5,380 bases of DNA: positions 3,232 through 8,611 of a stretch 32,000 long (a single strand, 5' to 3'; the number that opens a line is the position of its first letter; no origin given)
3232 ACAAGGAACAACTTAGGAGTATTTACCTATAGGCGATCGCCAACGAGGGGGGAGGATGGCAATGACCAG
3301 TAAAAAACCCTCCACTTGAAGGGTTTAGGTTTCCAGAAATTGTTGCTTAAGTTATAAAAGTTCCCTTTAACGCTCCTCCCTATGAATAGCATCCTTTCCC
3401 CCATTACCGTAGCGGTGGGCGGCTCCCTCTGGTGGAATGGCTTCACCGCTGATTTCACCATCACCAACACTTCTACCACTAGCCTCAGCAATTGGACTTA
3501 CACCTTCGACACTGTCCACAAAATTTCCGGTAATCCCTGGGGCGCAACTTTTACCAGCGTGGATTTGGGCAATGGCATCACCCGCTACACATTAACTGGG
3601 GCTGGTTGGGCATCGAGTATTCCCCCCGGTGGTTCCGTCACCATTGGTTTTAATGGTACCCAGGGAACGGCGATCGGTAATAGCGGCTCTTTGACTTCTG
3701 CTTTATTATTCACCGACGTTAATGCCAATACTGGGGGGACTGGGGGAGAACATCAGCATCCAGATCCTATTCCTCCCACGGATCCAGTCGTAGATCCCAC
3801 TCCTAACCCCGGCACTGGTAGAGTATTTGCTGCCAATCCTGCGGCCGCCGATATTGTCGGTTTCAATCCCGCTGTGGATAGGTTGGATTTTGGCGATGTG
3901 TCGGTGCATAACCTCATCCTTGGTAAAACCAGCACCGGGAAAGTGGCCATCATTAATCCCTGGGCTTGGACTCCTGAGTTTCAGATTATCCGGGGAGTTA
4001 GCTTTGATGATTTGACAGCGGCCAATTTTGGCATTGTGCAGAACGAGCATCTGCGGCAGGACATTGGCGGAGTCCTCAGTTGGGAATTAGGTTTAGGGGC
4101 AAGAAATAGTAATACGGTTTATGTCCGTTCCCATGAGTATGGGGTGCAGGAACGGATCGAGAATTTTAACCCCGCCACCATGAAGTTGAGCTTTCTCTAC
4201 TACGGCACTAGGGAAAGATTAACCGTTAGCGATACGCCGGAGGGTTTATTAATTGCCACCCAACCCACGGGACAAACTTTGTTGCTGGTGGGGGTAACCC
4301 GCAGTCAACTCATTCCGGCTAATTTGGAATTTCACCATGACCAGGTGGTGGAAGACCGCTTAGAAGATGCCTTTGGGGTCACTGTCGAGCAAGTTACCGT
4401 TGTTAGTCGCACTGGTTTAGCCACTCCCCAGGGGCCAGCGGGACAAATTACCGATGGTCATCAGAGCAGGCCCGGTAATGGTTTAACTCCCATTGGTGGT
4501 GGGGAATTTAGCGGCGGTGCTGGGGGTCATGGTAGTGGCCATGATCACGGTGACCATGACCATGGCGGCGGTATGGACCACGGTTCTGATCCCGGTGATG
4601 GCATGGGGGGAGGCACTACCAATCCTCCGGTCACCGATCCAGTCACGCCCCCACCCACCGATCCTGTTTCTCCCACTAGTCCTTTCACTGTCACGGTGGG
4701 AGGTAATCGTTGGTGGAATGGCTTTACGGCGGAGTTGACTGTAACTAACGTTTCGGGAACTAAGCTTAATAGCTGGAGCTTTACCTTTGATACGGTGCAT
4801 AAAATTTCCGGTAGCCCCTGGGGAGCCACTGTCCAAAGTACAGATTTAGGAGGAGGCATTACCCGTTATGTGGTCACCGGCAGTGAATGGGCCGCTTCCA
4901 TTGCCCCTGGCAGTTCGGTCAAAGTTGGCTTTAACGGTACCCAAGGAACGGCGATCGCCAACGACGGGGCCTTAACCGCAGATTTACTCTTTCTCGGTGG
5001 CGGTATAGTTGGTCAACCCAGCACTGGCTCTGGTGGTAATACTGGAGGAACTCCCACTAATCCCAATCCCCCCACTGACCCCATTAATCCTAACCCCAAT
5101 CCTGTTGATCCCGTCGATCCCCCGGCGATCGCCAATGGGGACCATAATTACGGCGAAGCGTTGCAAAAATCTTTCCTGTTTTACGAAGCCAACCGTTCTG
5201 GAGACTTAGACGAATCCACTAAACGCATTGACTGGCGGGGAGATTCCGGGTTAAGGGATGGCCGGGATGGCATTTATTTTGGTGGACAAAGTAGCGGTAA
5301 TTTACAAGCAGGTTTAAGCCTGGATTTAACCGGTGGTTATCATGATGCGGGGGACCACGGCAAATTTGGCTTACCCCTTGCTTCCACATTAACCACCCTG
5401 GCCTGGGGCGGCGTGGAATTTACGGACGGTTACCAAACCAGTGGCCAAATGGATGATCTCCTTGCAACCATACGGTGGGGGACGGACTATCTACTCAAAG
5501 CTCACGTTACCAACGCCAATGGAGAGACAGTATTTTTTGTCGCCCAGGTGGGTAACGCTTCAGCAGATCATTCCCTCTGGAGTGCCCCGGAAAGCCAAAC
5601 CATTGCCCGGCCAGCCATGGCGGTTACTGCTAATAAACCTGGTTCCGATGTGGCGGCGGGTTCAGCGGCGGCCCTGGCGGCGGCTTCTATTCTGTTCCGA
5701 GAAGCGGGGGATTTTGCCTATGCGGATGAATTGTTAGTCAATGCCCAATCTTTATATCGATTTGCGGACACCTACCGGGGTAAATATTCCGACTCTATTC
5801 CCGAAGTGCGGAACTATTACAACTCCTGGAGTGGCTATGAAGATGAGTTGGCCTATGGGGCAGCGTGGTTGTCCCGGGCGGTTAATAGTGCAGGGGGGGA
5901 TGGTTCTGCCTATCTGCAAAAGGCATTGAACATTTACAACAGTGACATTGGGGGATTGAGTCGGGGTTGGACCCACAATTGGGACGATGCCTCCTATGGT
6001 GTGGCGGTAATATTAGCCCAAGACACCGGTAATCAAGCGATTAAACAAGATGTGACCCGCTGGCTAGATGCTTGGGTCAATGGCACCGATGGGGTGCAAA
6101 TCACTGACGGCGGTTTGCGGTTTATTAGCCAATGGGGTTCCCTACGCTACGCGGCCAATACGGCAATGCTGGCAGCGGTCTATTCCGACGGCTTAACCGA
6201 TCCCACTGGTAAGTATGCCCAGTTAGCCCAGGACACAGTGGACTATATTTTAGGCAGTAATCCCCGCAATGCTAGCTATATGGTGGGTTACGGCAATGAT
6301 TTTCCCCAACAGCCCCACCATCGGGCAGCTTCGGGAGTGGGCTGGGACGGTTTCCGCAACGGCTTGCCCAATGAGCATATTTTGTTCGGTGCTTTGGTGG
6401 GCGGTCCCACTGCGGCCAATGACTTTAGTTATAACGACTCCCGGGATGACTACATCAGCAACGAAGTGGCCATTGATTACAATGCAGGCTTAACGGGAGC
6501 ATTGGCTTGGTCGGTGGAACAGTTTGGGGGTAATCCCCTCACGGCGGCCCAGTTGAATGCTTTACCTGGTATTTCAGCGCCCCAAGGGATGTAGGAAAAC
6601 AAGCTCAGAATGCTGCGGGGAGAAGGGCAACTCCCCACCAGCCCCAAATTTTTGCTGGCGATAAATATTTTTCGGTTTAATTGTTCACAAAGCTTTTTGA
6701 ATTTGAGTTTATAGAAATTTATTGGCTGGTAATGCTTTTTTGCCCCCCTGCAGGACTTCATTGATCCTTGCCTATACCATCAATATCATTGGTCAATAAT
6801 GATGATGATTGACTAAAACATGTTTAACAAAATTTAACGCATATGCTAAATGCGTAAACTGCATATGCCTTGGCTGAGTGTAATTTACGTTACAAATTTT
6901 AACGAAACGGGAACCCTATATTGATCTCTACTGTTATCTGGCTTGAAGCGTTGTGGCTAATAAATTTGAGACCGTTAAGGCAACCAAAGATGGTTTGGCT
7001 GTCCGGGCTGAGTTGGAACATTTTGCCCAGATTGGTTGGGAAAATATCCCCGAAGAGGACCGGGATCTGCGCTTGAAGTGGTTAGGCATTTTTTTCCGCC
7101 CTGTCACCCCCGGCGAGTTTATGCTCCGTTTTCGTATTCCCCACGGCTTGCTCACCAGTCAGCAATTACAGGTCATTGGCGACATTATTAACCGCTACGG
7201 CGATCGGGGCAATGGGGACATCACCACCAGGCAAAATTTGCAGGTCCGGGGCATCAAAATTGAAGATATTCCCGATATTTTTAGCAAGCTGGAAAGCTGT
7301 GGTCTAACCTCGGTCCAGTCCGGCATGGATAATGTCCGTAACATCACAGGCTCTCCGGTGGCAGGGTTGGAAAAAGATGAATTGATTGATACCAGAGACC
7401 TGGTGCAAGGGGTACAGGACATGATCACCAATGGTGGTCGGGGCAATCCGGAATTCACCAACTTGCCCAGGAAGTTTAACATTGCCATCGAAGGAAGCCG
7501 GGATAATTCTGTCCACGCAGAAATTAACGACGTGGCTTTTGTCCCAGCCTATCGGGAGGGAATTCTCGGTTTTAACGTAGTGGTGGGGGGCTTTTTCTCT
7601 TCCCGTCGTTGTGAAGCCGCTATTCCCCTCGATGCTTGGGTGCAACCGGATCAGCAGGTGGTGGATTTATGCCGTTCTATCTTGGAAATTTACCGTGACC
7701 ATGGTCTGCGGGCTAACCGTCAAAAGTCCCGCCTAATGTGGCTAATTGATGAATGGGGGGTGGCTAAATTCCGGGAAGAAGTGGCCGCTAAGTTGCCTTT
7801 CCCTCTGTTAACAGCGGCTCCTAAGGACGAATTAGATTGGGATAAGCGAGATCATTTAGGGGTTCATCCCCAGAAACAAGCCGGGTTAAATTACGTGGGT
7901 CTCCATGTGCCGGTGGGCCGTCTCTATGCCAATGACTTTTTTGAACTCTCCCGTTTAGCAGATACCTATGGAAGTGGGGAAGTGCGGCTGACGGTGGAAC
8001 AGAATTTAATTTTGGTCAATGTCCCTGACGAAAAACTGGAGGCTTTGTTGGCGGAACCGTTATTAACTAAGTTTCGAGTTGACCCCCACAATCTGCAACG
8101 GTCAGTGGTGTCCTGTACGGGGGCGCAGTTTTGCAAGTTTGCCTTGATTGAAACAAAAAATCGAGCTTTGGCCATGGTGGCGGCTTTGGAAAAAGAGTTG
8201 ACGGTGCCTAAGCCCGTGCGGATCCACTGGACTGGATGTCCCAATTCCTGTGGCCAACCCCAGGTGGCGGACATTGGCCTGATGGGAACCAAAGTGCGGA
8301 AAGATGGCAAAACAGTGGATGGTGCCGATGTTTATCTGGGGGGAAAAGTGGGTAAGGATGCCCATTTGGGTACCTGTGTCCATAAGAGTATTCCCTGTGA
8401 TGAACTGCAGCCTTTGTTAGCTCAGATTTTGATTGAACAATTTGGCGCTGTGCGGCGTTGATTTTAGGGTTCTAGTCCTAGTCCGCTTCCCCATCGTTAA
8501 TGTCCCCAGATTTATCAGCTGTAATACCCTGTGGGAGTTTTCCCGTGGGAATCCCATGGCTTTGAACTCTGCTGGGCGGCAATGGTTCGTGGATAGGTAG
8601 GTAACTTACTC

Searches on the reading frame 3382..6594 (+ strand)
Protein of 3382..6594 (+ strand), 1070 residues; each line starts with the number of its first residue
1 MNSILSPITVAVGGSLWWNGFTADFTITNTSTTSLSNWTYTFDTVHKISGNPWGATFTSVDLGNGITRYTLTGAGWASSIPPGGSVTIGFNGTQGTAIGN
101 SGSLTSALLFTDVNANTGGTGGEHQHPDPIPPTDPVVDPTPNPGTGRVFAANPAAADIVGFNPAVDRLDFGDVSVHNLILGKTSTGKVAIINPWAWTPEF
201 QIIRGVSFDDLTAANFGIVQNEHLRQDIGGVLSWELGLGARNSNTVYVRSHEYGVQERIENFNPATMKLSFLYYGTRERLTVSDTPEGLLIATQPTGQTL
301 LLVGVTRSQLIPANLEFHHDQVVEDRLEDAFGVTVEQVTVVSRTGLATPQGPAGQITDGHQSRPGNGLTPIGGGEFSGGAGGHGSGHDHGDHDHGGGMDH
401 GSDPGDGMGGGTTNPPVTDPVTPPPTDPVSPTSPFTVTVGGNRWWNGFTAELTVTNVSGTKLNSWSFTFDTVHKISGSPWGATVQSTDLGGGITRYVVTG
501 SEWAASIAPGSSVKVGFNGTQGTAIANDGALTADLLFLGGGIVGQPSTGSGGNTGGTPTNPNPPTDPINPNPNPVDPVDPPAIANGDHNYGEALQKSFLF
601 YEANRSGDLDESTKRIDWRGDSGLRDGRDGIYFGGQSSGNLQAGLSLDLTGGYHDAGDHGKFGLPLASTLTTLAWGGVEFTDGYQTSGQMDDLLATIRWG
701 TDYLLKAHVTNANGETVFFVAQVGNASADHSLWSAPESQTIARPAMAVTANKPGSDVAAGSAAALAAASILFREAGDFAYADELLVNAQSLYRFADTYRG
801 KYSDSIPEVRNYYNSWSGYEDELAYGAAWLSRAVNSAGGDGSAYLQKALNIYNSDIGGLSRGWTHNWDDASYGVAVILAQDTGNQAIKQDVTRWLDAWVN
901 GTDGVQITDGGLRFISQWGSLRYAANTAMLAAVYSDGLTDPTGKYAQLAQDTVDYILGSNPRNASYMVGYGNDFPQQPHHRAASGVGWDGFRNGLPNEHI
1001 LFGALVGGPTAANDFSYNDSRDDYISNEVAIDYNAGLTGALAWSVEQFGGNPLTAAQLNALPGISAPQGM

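Call 7: search_protein_families(library=pfam, proteins=[window:3382-6594:+], max_evalue=0.001)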
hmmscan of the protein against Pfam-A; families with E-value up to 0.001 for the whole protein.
window:3382-6594:+ (1070 aa): 2 families
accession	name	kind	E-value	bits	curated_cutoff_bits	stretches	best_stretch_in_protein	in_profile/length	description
PF00759.25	Glyco_hydro_9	-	6.5e-138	461.2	27.7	1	590-1041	1-444/444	Glycosyl hydrolase family 9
PF00553.25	CBM_2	-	2.1e-21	76.6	24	2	15-98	9-88/101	Cellulose binding domain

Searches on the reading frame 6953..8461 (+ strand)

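Call 7: search_protein_families(library=pfam, proteins=[window:6953-8461:+], max_evalue=0.001)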
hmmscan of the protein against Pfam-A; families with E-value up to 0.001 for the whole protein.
window:6953-8461:+ (502 aa): 2 families
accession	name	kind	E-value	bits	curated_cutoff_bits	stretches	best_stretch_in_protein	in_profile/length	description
PF01077.27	NIR_SIR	-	9.5e-63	210.8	27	2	125-282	2-155/158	Nitrite and sulphite reductase 4Fe-4S domain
PF03460.22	NIR_SIR_ferr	-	1.4e-38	130.8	24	2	305-369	1-66/69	Nitrite/Sulfite reductase ferredoxin-like half domain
